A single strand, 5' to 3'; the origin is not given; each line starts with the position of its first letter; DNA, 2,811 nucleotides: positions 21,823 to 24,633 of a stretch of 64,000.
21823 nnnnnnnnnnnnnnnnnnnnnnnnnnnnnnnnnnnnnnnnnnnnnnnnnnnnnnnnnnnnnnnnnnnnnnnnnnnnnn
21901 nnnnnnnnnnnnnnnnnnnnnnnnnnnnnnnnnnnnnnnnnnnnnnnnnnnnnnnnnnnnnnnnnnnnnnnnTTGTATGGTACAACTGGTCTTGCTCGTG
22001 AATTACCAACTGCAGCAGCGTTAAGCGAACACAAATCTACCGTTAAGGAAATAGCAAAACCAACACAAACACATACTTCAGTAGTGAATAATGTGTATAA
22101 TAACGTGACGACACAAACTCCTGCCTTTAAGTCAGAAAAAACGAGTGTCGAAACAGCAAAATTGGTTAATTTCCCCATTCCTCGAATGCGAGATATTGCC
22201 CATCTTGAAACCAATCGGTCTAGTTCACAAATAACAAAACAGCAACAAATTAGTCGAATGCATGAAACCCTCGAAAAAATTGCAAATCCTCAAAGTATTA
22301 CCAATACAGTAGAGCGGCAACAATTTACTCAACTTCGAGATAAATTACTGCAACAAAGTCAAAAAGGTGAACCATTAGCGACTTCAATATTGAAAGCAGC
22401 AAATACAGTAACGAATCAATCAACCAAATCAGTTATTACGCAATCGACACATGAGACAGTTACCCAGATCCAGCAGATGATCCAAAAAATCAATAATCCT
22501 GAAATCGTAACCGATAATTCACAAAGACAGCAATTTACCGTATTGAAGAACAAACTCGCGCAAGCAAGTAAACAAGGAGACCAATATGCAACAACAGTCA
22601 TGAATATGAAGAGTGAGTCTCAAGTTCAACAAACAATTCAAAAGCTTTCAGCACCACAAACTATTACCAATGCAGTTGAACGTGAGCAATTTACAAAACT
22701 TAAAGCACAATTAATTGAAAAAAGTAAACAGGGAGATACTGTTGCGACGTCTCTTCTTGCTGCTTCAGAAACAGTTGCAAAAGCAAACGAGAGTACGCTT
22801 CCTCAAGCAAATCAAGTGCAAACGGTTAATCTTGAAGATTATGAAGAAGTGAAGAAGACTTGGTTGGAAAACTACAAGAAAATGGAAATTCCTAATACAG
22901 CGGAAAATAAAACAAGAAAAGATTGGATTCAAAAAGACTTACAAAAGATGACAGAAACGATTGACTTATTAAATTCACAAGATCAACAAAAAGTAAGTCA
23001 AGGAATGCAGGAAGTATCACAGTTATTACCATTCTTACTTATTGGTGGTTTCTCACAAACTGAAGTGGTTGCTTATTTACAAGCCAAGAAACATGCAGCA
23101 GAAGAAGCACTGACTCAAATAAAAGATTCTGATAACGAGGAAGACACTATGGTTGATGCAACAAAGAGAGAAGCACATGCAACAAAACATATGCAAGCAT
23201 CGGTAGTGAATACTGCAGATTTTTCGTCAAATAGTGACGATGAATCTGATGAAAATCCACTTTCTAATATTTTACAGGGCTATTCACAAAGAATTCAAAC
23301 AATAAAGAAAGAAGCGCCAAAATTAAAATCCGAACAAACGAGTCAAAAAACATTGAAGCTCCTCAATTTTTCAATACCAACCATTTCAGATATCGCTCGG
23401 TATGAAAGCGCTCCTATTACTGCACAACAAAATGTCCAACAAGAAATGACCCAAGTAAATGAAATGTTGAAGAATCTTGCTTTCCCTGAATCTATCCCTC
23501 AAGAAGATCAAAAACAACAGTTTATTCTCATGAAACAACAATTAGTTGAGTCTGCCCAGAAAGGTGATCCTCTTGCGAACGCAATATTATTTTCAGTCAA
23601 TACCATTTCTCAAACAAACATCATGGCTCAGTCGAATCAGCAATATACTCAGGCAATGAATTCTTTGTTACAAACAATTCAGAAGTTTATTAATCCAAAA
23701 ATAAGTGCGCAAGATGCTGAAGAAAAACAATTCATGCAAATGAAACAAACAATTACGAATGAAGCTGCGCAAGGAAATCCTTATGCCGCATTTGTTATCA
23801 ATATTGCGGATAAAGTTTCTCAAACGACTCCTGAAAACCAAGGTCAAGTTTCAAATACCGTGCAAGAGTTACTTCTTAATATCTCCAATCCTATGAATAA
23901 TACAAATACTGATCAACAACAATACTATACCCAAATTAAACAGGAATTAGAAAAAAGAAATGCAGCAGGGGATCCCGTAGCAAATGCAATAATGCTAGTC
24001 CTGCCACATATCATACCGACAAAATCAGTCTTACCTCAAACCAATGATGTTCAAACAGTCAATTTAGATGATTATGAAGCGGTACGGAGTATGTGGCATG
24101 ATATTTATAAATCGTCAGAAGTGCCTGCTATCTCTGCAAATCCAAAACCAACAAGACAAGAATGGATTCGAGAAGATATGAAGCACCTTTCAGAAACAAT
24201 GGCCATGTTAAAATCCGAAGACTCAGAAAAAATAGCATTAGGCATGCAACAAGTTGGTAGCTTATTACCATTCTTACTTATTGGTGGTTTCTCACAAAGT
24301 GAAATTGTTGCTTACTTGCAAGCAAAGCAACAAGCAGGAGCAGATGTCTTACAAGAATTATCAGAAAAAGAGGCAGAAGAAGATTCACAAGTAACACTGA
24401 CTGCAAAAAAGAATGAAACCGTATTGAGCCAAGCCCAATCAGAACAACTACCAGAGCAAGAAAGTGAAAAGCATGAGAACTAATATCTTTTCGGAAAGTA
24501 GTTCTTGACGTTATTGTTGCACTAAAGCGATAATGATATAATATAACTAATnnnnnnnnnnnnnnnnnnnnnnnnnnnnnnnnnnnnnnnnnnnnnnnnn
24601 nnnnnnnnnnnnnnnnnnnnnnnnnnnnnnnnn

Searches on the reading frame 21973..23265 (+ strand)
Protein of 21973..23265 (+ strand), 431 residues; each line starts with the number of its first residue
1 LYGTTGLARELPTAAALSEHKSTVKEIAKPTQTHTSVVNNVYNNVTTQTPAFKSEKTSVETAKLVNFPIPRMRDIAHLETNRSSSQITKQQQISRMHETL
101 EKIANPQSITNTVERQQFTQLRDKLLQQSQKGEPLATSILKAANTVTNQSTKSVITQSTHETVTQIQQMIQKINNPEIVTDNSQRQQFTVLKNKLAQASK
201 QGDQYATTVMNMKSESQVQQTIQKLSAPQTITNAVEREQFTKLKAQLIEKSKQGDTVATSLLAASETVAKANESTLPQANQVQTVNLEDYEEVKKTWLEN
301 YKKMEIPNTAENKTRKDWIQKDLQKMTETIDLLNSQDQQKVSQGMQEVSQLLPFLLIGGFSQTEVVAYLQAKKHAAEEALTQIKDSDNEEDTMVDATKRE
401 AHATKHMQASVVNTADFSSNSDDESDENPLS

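Call 71: predict_structure(alignment_id=A2)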
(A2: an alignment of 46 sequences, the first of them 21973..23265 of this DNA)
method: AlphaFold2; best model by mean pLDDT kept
length: 431 residues; sequences in the alignment: 46
mean_pLDDT: 74.0   pTM: 0.54
mean pLDDT of the five models: 74.0, 73.1, 71.1, 70.3, 68.0
residues with pLDDT >= 90: 129; 70-90: 152; 50-70: 47; < 50: 103
segments of 3 or more residues with pLDDT < 50: 1-3, 5-53, 152-157, 216-231, 274-283, 412-422, 424-431
pLDDT, mean of each block of 10 residues (from residue 1): 45 44 38 38 40 58 73 87 76 85 93 94 93 86 81 47 77 90 92 95 89 57 42 67 86 89 78 46 71 95 83 90 96 94 90 83 92 97 94 74 56 42 45 43
secondary structure, 60 per line:
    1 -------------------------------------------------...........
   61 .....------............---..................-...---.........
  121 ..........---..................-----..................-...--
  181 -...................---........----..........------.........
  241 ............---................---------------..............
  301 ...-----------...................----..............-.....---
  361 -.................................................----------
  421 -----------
elements in order: H50-65 H72-83 H87-104 H112-130 H134-151 H157-174 H182-200 H204-211 H216-225 H232-252 H256-271 H287-303 H315-333 H338-351 H353-357 H362-410

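Call 76: fold_search(model_id=the predicted structure, library=pdb)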
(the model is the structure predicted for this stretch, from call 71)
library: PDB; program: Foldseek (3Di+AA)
matches with E <= 10: 108; with E <= 0.001: 0
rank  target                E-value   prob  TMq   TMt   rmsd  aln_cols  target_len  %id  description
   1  1u4q_B                3.5e-01  0.18  0.12  0.15  37.5       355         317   13  Crystal Structure of Repeats 15, 16 and 17 of Chicken Brain Alpha Spectrin (released 2004-10-19)
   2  3woz_A                4.8e-01  0.13  0.10  0.17  22.2       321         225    8  Crystal structure of CLASP2 TOG domain (TOG3) (released 2015-05-27)
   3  7unh_A                1.0e+00  0.12  0.10  0.16  22.4       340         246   12  De novo designed chlorophyll dimer protein in apo state, SP2 (released 2023-04-19)
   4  3woz_B                1.0e+00  0.11  0.12  0.19  22.8       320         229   11  Crystal structure of CLASP2 TOG domain (TOG3) (released 2015-05-27)
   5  7uni_D                1.1e+00  0.12  0.11  0.17  22.4       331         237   12  De novo designed chlorophyll dimer protein with Zn pheophorbide a methyl ester, SP2-ZnPPaM (released 2023-04-19)
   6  8wjo_B                1.4e+00  0.03  0.07  0.09  41.1       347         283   12  Cryo-EM structure of 8-subunit Smc5/6 arm region (released 2024-06-26)
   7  6rcu_A                1.9e+00  0.08  0.12  0.14  19.6       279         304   11  PfRH5 bound to monoclonal antibodies R5.004 and R5.016 (released 2019-06-26)
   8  8omv_B                2.1e+00  0.13  0.14  0.10  36.1       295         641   11  Crystal structure of the constitutively active S117E/S181E mutant of human IKK2 (released 2024-04-10)
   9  3o1i_B                2.1e+00  0.04  0.10  0.14  25.7       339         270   10  Crystal Structure of the TorS sensor domain - TorT complex in the absence of ligand (released 2011-12-21)
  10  9jrm                  2.2e+00  0.04  0.11  0.12  22.0       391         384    7  outward-open hSLC19A1 + 2'3'-CDAS (released 2025-02-26)
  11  3edv_A                2.7e+00  0.05  0.11  0.13  37.6       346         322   11  Crystal Structure of Repeats 14-16 of Beta2-Spectrin (released 2009-01-20)
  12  8rv2_E                2.7e+00  0.03  0.09  0.10  30.2       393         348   10  Structure of the formin INF2 bound to the barbed end of F-actin. (released 2024-04-10)
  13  1u4q_A                2.8e+00  0.03  0.09  0.11  36.6       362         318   12  Crystal Structure of Repeats 15, 16 and 17 of Chicken Brain Alpha Spectrin (released 2004-10-19)
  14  5ufl_B                3.0e+00  0.03  0.10  0.09  22.7       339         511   12  Crystal structure of a CIP2A core domain (released 2017-02-15)
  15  9a69_B                3.2e+00  0.06  0.12  0.08  48.6       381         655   13  Integrative model of MCPB-MCPC by crosslinking MS and deep learning (released 2024-09-18)
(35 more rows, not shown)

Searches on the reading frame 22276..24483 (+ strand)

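Call 29: search_protein_families(library=pfam, proteins=[window:22276-24483:+], max_evalue=5)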
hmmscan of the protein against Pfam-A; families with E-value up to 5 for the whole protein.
window:22276-24483:+ (735 aa): 1 family
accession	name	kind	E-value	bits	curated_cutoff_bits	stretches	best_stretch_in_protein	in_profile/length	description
PF24225.1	DUF7441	-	0.0041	17.6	27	2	181-201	29-49/68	Domain of unknown function (DUF7441)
